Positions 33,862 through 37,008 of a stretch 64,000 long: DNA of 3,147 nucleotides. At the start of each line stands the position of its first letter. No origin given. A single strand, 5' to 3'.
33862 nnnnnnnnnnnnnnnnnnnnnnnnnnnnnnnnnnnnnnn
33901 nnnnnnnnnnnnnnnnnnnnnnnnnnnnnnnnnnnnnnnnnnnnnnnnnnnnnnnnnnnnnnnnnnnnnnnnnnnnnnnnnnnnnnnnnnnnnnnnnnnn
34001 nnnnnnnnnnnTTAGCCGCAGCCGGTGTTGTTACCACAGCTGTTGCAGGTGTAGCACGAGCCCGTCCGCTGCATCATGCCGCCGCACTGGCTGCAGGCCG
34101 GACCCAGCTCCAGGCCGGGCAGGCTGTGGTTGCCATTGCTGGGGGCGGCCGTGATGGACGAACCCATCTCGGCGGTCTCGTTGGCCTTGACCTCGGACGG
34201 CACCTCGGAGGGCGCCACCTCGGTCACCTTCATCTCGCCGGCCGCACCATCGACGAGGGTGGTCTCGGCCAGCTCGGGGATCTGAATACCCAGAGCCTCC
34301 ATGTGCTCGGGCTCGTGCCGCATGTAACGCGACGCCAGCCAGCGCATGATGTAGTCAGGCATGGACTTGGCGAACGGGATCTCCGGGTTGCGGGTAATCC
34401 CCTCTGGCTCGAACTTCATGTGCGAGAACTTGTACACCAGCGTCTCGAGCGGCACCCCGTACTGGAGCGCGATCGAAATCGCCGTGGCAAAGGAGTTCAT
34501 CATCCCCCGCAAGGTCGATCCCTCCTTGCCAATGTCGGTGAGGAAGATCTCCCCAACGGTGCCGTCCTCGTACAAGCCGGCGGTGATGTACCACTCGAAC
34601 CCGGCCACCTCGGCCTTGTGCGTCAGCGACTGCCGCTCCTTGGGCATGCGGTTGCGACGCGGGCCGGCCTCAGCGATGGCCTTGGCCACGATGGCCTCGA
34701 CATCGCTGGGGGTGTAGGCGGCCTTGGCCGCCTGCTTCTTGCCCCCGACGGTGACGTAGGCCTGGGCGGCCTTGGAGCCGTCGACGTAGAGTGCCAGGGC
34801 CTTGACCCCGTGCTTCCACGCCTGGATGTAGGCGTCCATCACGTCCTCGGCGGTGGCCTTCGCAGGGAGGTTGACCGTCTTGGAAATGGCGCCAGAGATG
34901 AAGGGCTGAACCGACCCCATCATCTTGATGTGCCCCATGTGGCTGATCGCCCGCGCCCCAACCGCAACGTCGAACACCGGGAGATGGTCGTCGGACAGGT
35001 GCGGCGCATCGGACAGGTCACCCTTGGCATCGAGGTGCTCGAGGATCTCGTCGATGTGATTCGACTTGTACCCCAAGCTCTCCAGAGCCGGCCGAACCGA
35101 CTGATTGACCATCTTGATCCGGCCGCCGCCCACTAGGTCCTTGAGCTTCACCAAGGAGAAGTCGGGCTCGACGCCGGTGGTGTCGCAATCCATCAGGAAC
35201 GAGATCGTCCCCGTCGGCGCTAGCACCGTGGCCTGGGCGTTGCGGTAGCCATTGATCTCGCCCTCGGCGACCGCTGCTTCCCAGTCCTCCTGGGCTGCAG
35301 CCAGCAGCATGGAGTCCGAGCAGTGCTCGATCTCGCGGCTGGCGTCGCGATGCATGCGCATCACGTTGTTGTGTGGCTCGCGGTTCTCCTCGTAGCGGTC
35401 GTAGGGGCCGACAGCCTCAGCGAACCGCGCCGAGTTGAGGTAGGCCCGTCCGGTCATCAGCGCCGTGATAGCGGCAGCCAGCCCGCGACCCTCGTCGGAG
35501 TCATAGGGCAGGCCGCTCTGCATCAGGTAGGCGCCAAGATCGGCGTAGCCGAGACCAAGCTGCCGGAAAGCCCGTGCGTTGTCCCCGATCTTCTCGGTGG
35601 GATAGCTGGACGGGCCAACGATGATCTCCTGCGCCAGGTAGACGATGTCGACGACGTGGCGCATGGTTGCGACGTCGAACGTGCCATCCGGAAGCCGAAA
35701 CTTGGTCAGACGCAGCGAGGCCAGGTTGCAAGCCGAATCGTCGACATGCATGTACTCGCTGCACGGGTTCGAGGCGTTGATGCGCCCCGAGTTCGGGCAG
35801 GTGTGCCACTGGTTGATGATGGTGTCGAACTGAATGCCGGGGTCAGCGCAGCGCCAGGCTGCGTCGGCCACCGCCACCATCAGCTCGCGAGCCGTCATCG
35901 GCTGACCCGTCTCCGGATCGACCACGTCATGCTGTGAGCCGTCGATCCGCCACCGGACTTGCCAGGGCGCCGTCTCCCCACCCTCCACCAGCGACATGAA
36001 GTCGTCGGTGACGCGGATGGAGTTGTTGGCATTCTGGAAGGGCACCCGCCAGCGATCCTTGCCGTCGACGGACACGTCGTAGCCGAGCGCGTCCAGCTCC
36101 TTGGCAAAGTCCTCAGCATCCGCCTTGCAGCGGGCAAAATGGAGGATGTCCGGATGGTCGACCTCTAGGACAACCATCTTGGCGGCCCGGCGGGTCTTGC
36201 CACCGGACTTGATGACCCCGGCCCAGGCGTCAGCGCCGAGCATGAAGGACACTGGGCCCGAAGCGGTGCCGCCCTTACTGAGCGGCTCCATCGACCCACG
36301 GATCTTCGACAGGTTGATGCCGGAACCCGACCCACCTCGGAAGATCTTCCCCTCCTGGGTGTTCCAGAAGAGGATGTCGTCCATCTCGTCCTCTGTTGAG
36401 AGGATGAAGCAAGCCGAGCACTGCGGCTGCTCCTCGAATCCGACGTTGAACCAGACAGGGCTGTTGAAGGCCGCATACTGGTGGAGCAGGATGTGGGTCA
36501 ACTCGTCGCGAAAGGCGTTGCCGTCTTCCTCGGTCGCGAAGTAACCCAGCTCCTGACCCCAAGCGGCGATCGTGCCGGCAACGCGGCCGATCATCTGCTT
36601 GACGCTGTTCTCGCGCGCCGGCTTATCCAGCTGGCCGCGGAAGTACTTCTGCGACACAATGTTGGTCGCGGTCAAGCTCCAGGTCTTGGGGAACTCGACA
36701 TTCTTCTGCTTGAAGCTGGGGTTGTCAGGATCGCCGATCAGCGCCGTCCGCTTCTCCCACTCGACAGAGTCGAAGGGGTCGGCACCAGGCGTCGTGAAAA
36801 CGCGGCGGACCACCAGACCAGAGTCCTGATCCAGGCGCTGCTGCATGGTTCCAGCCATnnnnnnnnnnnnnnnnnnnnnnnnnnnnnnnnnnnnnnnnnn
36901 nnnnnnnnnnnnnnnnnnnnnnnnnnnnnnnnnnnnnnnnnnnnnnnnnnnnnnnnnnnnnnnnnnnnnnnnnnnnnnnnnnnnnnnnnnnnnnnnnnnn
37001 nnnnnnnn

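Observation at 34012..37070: nrdJ is a compositional outlier and nrdR-nrdJ interrupts the conserved ftsA-ftsZ...yggT-ileS division cluster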

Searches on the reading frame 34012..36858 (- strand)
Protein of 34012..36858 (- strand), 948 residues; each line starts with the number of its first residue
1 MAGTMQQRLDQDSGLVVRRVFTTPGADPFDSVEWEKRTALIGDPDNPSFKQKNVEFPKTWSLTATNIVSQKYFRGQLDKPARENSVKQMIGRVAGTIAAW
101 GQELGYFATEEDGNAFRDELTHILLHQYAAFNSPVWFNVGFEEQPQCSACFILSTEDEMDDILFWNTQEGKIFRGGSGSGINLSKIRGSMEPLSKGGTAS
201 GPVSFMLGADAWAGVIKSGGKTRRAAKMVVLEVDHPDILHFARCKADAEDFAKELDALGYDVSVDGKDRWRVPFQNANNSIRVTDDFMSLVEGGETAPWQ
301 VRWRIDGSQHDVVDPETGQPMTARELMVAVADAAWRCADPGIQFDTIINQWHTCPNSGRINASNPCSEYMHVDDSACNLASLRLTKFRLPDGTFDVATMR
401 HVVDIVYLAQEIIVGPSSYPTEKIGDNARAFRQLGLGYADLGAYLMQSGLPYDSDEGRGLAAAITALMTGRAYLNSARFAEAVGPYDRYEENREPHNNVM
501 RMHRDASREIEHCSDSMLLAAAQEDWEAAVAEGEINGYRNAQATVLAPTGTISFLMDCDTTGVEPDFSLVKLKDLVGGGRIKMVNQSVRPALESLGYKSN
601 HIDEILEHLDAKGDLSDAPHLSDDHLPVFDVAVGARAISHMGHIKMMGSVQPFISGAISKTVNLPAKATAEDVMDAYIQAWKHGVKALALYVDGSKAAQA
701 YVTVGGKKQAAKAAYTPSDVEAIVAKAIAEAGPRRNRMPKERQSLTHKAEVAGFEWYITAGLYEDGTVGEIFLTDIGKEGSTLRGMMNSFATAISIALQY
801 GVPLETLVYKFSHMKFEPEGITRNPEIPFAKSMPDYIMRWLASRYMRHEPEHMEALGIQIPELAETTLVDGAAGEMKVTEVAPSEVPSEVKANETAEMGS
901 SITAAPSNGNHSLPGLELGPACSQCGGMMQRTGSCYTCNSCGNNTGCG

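Call 3: search_protein_families(library=pfam, proteins=[window:34012-36858:-])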
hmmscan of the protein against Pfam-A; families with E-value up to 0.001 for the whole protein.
window:34012-36858:- (948 aa): 4 families
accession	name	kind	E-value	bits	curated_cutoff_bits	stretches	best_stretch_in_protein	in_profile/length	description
PF02867.20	Ribonuc_red_lgC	-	1.9e-128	429.8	23.9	1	148-691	1-523/523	Ribonucleotide reductase, barrel domain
PF08471.15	Ribonuc_red_2_N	-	3e-20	72.8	27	1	49-127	6-103/103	Class II vitamin B12-dependent ribonucleotide reductase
PF12637.14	TSCPD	-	4.9e-10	40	22.8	1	755-843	15-86/88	TSCPD domain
PF00317.26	Ribonuc_red_lgN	-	2.2e-05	24.9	28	1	64-142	7-75/77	Ribonucleotide reductase, all-alpha domain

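Call 7: find_homologous_proteins(query=window:34012-36858:-)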
Query window:34012-36858:- (948 aa): 8000 proteins with E <= 0.001 among 8000 candidates; the best 120 are listed.
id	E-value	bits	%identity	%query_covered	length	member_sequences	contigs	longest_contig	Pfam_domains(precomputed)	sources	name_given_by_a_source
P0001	0.0e+0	2202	100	100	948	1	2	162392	PF02867.21,PF08471.16,PF12637.15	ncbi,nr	ncbi:MAG TPA: vitamin B12-dependent ribonucleotide reductase [Candidatus Saccharimonadales bacterium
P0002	0.0e+0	1467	-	-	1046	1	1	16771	PF02867.21,PF08471.16,PF12637.15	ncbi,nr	ncbi:MAG TPA: vitamin B12-dependent ribonucleotide reductase [Solirubrobacteraceae bacterium]|nr:vit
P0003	0.0e+0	1444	69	99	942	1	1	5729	PF02867.21,PF08471.16,PF12637.15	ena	-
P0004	0.0e+0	1444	69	99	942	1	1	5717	PF02867.21,PF08471.16,PF12637.15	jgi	-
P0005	0.0e+0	1443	69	99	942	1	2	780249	PF02867.21,PF08471.16,PF12637.15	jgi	-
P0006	0.0e+0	1441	69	99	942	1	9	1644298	PF02867.21,PF08471.16,PF12637.15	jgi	jgi:ribonucleoside-diphosphate reductase alpha chain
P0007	0.0e+0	1439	69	99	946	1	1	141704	PF02867.21,PF08471.16,PF12637.15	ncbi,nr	ncbi:MAG TPA: vitamin B12-dependent ribonucleotide reductase [Baekduia sp.]|nr:vitamin B12-dependent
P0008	0.0e+0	1438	69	99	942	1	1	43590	PF02867.21,PF08471.16,PF12637.15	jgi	jgi:ribonucleoside-diphosphate reductase alpha chain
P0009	0.0e+0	1435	67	100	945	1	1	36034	PF02867.21,PF08471.16,PF12637.15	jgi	jgi:ribonucleoside-diphosphate reductase alpha chain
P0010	0.0e+0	1435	69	99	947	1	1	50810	PF02867.21,PF08471.16,PF12637.15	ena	-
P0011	0.0e+0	1432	68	100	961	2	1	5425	PF02867.21,PF08471.16,PF12637.15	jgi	jgi:ribonucleoside-diphosphate reductase alpha chain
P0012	0.0e+0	1431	67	100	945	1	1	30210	PF02867.21,PF08471.16,PF12637.15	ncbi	-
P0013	0.0e+0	1431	68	100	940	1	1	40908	PF02867.21,PF08471.16,PF12637.15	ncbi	ncbi:MAG: vitamin B12-dependent ribonucleotide reductase [Solirubrobacteraceae bacterium]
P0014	0.0e+0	1429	68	99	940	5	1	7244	PF02867.21,PF08471.16,PF12637.15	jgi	jgi:ribonucleoside-diphosphate reductase alpha chain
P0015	0.0e+0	1427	68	100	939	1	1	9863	PF02867.21,PF08471.16,PF12637.15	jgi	jgi:ribonucleoside-diphosphate reductase alpha chain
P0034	0.0e+0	1421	68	99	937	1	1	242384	PF02867.21,PF08471.16,PF12637.15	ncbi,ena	-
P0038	0.0e+0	1420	68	99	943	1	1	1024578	PF02867.21,PF08471.16,PF12637.15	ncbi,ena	-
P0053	0.0e+0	1418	68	99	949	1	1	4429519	PF02867.21,PF08471.16,PF12637.15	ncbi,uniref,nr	ncbi:vitamin B12-dependent ribonucleotide reductase [Conexibacter sp. SYSU D00693]|uniref:vitamin B1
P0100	0.0e+0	1412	68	99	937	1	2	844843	PF02867.21,PF08471.16,PF12637.15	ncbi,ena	-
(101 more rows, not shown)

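Call 8: find_encoding_contigs(protein=window:34012-36858:-, flank=10000, max_places=6)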
Protein window:34012-36858:- (948 aa): 1 contig read that carries it; 1 place shown.
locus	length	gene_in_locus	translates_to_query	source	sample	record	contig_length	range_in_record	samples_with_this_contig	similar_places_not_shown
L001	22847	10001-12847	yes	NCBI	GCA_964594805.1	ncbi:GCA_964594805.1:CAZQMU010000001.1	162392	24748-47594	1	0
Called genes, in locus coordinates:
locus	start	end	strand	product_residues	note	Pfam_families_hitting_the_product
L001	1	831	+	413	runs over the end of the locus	PF13393:tRNA-synt_His, PF00587:tRNA-synt_2b, PF03129:HGTP_anticodon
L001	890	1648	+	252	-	PF01145:Band_7, PF13421:Band_7_1 (faint)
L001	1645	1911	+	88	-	-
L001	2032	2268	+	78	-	-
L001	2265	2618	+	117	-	-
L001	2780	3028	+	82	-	-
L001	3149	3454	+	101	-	PF11969:DcpS_C, PF01230:HIT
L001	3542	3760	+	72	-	PF01165:Ribosomal_S21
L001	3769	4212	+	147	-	PF09424:YqeY, PF02637:GatB_Yqey (weak)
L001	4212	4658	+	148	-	PF02130:YbeY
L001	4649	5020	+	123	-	PF01219:DAGK_prokar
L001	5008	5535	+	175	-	PF13671:AAA_33, PF00406:ADK, PF13207:AAA_17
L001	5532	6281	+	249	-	PF00557:Peptidase_M24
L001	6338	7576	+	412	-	PF14450:FtsA (weak), PF02491:SHS2_FTSA, PF06723:MreB_Mbl, PF11104:PilM_2 (weak), PF06277:EutA, PF14450:FtsA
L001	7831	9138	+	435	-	PF00091:Tubulin, PF12327:FtsZ_C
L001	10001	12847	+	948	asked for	PF08471:Ribonuc_red_2_N, PF02867:Ribonuc_red_lgC, PF12637:TSCPD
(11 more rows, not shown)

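Call 24: find_encoding_contigs(protein=P0002, flank=8000, max_places=2)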
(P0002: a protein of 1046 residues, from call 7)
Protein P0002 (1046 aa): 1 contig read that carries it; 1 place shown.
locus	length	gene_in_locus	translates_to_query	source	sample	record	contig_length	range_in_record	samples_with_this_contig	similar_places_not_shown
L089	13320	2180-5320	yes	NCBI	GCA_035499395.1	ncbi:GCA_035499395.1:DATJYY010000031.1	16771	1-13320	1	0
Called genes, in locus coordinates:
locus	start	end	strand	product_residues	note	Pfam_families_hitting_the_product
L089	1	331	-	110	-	PF13177:DNA_pol3_delta2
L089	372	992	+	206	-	PF13521:AAA_28 (weak), PF02223:Thymidylate_kin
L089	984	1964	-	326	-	PF01073:3Beta_HSD, PF01370:Epimerase, PF02719:Polysacc_synt_2, PF04321:RmlD_sub_bind, PF05368:NmrA, PF13460:NAD_binding_10, PF16363:GDP_Man_Dehyd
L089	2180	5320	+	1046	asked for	PF08471:Ribonuc_red_2_N, PF02867:Ribonuc_red_lgC, PF12637:TSCPD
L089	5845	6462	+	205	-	-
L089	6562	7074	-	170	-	PF12802:MarR_2, PF01047:MarR (weak), PF13463:HTH_27 (weak)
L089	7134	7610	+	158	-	PF00190:Cupin_1 (faint), PF01050:MannoseP_isomer (weak), PF07883:Cupin_2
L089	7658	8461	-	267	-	-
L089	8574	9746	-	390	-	PF24568:CC_PcsB (weak)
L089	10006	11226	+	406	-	PF03200:Glyco_hydro_63 (faint), PF22422:MGH1-like_GH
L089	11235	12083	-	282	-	PF00296:Bac_luciferase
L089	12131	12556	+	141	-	PF01641:SelR, PF24046:At4g08330 (faint)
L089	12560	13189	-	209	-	PF09335:VTT_dom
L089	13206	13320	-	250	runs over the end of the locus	PF01209:Ubie_methyltran, PF13489:Methyltransf_23, PF07021:MetW (weak), PF13847:Methyltransf_31, PF08241:Methyltransf_11, PF08242:Methyltransf_12, PF13649:Methyltransf_25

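Call 25: find_encoding_contigs(protein=P0053, flank=6000, max_places=1)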
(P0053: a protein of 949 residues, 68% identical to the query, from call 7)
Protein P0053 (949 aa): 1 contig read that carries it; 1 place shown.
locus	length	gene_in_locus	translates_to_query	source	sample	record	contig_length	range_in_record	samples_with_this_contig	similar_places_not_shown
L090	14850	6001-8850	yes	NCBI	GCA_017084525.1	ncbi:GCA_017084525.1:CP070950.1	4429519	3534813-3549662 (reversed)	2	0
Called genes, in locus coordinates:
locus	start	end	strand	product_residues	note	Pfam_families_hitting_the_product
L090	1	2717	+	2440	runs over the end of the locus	-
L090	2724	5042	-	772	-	PF04932:Wzy_C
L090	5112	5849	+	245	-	-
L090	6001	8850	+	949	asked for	PF08471:Ribonuc_red_2_N, PF02867:Ribonuc_red_lgC, PF12637:TSCPD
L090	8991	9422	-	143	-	-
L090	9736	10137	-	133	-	PF07883:Cupin_2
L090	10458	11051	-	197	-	PF12840:HTH_20, PF01022:HTH_5 (weak)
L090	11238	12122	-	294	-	PF00126:HTH_1, PF03466:LysR_substrate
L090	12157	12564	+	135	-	PF14534:DUF4440 (faint), PF12680:SnoaL_2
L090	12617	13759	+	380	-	PF04107:GCS2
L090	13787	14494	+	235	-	-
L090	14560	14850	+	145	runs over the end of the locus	PF16697:Yop-YscD_cpl, PF00498:FHA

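Call 26: find_encoding_contigs(protein=P0005, flank=6000, max_places=1)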
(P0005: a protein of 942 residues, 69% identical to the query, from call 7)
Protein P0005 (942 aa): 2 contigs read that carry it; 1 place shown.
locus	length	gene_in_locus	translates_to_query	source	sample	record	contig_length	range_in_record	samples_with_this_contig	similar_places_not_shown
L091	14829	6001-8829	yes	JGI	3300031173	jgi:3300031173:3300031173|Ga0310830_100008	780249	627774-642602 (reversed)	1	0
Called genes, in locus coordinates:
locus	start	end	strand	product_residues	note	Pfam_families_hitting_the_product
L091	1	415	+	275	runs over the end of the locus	PF02673:BacA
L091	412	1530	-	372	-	PF13177:DNA_pol3_delta2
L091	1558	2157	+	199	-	PF02223:Thymidylate_kin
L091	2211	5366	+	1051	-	-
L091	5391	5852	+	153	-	-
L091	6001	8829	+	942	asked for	PF08471:Ribonuc_red_2_N, PF02867:Ribonuc_red_lgC, PF12637:TSCPD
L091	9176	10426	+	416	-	-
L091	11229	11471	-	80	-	-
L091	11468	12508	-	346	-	PF02322:Cyt_bd_oxida_II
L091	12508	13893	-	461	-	PF01654:Cyt_bd_oxida_I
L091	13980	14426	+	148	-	PF02566:OsmC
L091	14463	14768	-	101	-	PF02583:Trns_repr_metal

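Call 34: search_protein_representatives(protein=window:34012-36858:-)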
Query: 948 residues. Proteins with E-value up to 0.001 (for the whole library): 24486; up to 1e-10: 15669; up to 1e-30: 5262. The best 150 are listed.
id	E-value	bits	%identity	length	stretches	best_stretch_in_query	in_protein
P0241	0.0e+00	1364.4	69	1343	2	149-948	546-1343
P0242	0.0e+00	1345.9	67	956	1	14-948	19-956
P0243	0.0e+00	1327.5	67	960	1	12-948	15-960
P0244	0.0e+00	1104.6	72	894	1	13-704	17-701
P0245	7.7e-289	977.2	56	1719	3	149-552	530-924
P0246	5.3e-288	974.4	56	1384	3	365-908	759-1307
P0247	1.1e-286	970.0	53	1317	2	364-947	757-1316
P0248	1.5e-284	963.0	53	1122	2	213-948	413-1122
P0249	2.0e-283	959.3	54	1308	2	216-947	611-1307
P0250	4.1e-282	954.9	55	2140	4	549-947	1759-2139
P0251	3.8e-279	945.1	54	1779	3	217-573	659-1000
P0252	9.6e-279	943.8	53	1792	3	217-662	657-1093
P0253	5.1e-278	941.4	52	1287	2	364-947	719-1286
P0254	1.2e-277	940.1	51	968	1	14-947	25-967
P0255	3.3e-275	932.1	53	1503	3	13-368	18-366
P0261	1.0e-266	904.0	71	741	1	13-588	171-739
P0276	2.2e-257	873.1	71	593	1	7-568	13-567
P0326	8.3e-230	781.8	68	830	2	89-516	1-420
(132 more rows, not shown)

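Call 54: list_cluster_members(proteins=[P0243, P0242, P0241, P0244, P0261, P0276, P0326, P0038, P0034, P0100])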
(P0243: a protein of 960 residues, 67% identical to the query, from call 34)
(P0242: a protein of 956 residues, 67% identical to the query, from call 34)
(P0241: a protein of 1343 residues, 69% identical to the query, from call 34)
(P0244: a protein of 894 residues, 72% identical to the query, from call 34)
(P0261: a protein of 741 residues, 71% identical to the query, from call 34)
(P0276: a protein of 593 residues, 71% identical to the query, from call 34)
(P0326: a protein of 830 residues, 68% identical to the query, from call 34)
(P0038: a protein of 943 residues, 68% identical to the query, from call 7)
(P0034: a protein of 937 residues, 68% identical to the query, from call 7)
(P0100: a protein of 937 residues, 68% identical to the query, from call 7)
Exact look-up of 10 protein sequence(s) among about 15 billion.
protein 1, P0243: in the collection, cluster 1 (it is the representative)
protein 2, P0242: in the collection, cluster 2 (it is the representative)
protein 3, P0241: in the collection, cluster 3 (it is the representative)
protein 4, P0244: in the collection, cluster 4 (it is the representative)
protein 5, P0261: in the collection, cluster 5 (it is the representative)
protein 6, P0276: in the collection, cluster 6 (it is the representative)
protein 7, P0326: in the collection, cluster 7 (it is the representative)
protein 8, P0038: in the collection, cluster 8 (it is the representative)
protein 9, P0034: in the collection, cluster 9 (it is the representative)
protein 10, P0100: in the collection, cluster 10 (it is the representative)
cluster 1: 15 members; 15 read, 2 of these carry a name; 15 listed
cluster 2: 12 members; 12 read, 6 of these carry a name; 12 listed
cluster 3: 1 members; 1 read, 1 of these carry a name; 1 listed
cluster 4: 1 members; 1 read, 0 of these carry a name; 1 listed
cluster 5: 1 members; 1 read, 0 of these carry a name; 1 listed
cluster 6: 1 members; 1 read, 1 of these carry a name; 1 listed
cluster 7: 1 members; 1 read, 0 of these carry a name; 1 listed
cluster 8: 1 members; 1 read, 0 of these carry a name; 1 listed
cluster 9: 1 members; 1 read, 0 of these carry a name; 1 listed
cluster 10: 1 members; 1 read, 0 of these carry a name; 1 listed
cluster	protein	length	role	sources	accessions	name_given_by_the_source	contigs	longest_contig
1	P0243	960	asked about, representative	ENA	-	-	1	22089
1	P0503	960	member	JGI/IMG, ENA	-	ribonucleoside-diphosphate reductase alpha chain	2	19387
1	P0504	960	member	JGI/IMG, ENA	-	ribonucleoside-diphosphate reductase alpha chain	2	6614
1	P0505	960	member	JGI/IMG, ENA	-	-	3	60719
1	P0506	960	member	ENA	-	-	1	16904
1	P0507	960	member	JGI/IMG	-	-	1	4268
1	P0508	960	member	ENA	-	-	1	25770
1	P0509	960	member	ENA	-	-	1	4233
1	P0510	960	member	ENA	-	-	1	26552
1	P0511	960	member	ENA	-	-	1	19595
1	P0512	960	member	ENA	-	-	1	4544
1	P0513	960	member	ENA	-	-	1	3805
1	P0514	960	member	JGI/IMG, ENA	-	-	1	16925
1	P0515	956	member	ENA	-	-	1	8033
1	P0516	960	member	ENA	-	-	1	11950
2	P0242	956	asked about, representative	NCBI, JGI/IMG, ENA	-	ribonucleoside-diphosphate reductase alpha chain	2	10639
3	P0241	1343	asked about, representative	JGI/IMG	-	ribonucleoside-diphosphate reductase alpha chain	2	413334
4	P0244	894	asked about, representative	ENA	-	-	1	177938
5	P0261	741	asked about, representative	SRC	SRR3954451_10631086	-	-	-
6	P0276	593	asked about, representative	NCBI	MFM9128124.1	MAG: vitamin B12-dependent ribonucleotide reductase, partial [Solirubrobacterales ...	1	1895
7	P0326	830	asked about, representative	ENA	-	-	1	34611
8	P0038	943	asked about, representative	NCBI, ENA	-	-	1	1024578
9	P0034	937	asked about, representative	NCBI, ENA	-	-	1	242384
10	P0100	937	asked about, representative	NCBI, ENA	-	-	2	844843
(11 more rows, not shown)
